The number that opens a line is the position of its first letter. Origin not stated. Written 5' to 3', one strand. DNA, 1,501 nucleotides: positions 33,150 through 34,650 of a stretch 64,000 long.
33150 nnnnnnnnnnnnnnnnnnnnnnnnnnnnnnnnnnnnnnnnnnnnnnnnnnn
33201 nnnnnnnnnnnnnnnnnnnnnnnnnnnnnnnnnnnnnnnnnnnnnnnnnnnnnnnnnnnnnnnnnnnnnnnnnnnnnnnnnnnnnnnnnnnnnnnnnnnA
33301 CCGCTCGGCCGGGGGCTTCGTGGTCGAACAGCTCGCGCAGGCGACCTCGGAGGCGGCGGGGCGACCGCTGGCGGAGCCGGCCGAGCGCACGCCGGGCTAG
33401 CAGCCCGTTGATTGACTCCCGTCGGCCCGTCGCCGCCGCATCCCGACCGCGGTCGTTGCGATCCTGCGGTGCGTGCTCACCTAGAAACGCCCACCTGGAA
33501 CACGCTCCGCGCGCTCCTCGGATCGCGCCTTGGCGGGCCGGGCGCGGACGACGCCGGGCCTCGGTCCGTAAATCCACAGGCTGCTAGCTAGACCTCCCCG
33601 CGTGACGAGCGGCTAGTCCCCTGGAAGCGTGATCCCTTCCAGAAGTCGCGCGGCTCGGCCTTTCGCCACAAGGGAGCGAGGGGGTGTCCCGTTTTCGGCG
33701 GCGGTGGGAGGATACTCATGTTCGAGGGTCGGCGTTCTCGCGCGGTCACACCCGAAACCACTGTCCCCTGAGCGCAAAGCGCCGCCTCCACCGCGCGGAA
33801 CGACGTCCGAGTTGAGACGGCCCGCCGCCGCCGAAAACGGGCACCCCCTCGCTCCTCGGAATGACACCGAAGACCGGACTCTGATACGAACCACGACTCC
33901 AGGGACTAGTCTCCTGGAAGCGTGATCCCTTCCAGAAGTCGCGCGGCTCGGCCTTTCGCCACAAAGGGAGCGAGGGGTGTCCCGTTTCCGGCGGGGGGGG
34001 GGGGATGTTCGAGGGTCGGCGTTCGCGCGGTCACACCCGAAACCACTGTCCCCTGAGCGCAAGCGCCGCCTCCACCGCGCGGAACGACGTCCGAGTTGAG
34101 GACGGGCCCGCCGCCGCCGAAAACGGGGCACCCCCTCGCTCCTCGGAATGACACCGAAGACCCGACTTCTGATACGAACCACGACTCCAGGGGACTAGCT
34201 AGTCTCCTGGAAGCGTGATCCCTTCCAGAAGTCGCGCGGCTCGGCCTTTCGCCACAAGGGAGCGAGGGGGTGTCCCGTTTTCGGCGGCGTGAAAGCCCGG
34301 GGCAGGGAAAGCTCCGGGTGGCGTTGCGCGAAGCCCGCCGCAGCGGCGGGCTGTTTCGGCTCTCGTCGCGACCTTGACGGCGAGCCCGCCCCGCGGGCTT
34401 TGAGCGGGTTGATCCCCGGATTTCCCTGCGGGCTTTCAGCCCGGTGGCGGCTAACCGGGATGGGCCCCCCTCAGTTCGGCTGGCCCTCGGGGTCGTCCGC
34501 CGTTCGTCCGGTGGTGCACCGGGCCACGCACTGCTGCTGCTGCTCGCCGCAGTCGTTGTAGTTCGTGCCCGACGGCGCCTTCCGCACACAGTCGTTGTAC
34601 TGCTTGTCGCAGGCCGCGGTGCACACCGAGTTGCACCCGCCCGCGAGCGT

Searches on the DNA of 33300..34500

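Call 78: search_rna_families(source=window, start=33300, end=34500, threshold=evalue, max_evalue=0.01)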
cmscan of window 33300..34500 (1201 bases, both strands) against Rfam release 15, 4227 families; matches with E-value up to 0.01: 1.
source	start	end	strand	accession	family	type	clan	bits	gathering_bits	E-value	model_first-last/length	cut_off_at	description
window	33674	33854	-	RF04159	MIR1437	Gene; miRNA;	-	35.5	168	0.00049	1-192/192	no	MIR1437 microRNA precursor family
